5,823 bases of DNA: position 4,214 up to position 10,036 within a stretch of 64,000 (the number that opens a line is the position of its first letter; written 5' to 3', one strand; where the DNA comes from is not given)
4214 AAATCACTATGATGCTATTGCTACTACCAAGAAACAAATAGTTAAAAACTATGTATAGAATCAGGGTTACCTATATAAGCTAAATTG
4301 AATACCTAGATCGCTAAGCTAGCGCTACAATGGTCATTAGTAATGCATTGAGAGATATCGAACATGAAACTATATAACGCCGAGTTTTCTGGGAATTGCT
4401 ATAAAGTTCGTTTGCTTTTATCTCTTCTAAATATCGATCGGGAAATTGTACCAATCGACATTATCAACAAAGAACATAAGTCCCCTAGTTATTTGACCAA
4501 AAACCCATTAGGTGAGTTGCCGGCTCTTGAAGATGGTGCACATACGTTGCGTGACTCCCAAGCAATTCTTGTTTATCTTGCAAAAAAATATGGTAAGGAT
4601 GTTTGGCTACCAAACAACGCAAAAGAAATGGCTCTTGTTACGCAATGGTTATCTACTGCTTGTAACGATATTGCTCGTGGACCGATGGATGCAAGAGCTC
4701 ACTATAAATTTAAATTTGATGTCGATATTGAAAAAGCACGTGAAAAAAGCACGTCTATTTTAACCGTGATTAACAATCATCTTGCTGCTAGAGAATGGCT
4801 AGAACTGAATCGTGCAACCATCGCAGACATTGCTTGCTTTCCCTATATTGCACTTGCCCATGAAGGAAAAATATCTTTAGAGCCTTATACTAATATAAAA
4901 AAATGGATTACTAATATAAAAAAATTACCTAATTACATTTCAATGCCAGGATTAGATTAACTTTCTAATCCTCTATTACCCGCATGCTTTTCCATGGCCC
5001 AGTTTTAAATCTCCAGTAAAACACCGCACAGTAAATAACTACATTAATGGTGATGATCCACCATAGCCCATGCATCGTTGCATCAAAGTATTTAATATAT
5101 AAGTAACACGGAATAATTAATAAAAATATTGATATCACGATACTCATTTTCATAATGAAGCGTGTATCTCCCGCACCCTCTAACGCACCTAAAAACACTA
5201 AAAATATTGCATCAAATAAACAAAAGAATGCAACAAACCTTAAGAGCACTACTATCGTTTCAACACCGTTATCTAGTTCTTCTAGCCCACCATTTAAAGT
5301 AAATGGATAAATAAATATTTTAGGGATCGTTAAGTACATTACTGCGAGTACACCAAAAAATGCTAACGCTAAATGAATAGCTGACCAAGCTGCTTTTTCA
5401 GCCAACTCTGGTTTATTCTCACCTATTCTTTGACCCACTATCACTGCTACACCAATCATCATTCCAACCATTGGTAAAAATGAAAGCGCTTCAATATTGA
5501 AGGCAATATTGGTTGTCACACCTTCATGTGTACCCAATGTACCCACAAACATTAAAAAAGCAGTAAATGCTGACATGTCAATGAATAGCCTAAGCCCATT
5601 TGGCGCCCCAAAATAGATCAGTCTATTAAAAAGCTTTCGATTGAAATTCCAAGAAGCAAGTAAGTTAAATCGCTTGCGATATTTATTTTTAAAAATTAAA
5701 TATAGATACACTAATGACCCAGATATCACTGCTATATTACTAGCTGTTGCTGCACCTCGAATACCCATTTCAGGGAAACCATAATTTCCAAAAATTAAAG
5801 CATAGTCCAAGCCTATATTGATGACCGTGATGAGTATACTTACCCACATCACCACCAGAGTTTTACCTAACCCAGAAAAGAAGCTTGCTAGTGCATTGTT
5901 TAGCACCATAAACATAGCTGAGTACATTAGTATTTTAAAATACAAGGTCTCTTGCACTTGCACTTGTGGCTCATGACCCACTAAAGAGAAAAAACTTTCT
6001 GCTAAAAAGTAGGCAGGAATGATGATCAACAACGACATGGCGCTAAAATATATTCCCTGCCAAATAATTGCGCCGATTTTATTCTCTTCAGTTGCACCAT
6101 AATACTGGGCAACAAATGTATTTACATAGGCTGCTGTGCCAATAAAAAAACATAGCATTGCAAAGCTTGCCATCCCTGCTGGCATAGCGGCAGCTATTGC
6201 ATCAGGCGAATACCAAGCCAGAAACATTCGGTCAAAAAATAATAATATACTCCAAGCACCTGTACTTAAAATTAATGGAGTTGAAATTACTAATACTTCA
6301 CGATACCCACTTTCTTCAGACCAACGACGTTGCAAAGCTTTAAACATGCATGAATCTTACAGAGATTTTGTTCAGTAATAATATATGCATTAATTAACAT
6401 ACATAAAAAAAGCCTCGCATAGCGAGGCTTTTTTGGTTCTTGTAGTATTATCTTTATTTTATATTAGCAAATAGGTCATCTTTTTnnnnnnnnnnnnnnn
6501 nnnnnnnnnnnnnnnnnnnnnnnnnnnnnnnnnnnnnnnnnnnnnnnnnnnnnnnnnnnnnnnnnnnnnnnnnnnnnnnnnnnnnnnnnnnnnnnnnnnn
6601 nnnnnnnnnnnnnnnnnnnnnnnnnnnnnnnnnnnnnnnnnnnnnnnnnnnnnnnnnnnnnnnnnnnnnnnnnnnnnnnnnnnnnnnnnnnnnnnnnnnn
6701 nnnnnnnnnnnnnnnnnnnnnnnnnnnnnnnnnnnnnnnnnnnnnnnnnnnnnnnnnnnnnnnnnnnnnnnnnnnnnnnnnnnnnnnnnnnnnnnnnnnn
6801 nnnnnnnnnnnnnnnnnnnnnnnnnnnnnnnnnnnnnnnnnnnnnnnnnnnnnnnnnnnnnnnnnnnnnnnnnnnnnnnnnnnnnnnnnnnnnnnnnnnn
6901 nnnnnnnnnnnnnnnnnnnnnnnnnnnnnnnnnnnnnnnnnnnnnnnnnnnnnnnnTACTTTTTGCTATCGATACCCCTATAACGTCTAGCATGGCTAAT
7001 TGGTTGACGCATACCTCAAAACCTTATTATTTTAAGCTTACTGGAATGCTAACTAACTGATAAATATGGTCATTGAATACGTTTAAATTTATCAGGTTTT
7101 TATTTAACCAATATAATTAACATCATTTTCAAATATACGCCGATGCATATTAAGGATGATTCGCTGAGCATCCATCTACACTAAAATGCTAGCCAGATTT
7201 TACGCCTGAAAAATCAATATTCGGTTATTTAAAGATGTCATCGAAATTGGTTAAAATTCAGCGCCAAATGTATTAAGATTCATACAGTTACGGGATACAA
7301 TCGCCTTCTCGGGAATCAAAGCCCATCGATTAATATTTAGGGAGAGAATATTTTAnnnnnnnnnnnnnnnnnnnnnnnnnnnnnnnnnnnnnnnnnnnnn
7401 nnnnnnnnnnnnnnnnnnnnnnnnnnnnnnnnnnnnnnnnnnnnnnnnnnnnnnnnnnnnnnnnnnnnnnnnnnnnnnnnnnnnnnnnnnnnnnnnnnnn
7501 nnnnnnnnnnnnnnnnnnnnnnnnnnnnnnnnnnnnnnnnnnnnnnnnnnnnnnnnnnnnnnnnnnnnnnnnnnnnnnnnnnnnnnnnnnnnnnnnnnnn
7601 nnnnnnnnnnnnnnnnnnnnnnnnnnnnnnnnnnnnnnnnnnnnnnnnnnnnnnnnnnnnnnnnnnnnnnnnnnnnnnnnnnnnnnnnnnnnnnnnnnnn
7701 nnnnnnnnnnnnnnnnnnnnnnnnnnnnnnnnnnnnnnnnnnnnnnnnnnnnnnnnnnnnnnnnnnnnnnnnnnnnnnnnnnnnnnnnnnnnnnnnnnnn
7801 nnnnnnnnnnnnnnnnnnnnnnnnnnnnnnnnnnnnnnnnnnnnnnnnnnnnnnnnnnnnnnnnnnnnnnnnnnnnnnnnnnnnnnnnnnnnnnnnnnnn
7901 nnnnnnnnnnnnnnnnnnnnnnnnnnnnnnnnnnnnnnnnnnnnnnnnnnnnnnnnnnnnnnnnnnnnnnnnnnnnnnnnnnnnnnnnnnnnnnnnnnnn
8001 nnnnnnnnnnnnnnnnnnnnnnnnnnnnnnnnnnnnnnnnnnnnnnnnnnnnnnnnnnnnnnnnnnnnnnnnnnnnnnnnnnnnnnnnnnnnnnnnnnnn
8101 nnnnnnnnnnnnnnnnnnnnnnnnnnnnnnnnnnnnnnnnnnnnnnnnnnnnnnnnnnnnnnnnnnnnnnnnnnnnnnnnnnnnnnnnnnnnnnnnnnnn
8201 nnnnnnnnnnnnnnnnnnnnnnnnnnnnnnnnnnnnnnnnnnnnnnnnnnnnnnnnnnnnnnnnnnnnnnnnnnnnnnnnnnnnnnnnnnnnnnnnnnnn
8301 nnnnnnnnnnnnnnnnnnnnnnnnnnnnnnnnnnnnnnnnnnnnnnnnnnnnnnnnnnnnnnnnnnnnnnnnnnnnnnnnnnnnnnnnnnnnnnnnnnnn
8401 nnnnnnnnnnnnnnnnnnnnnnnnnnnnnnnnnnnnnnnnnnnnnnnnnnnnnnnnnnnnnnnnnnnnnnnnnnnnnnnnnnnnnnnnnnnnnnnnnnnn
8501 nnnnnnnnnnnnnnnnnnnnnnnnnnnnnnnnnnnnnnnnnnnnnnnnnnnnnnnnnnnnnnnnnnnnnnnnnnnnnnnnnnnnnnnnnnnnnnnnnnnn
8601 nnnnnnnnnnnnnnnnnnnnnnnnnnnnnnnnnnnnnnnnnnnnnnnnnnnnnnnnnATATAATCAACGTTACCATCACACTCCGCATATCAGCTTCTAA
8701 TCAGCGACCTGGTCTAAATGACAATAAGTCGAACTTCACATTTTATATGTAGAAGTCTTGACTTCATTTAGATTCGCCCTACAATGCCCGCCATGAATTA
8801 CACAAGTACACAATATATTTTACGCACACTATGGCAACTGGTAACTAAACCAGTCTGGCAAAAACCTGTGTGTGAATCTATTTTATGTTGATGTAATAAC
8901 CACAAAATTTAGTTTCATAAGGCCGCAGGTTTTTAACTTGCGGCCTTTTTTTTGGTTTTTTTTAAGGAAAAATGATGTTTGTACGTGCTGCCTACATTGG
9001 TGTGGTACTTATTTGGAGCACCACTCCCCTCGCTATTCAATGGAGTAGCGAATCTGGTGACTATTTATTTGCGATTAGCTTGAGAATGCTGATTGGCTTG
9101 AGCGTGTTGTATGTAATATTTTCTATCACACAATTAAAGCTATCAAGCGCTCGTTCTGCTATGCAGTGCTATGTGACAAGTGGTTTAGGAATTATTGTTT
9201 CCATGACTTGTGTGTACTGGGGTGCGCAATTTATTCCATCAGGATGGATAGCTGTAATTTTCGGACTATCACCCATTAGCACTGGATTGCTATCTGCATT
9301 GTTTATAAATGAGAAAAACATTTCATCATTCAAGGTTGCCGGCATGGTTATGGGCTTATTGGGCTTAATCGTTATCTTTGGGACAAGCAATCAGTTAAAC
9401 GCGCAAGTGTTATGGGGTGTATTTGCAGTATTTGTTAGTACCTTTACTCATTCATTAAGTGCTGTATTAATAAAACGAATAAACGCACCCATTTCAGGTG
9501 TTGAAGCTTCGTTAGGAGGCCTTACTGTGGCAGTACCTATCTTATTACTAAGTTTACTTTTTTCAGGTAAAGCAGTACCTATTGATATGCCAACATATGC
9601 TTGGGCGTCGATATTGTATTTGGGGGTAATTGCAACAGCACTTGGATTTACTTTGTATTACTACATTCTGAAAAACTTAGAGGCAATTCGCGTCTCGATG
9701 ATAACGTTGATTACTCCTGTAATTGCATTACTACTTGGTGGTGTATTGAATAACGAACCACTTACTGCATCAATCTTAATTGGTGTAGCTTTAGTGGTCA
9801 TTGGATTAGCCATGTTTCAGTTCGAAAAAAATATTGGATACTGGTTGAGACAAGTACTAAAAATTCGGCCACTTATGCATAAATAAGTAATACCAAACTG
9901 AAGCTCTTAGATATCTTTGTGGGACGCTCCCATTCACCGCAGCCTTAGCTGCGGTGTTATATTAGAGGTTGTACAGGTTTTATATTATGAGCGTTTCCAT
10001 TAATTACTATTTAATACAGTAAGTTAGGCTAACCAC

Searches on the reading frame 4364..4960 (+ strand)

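Call 43: search_protein_families(library=pfam, proteins=[window:4364-4960:+], max_evalue=0.001)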
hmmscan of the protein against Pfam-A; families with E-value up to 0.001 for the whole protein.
window:4364-4960:+ (198 aa): 5 families
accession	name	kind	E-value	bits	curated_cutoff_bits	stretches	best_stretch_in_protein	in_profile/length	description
PF13417.12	GST_N_3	-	7.6e-16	58.7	22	1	3-77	1-72/75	Glutathione S-transferase, N-terminal domain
PF02798.26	GST_N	-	3.1e-14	53.5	20.9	1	1-73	3-75/76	Glutathione S-transferase, N-terminal domain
PF13409.12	GST_N_2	-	2.7e-12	47.6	25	1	8-74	1-69/70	Glutathione S-transferase, N-terminal domain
PF00043.30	GST_C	-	3.3e-07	30.9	20.7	1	121-189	23-93/93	Glutathione S-transferase, C-terminal domain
PF14497.11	GST_C_3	-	0.00044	20.9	21.6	1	127-190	29-96/104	Glutathione S-transferase, C-terminal domain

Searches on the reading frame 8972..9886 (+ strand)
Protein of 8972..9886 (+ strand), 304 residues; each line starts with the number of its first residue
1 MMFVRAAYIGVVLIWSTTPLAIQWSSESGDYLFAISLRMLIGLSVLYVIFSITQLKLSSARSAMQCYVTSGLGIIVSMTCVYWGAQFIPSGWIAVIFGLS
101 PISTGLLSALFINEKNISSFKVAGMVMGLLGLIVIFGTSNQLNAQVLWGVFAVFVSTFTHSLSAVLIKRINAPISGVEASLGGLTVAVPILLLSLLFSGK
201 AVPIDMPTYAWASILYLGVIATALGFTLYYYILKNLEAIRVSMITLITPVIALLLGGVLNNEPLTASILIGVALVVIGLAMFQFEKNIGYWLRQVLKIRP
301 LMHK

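Call 95: search_protein_families(library=pfam, proteins=[window:8972-9886:+], max_evalue=0.00001)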
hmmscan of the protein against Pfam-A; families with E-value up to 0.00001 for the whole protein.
window:8972-9886:+ (304 aa): 1 family
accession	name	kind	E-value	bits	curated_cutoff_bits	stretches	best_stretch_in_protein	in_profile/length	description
PF00892.27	EamA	-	1.7e-33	116.2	28.2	2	147-281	1-132/135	EamA-like transporter family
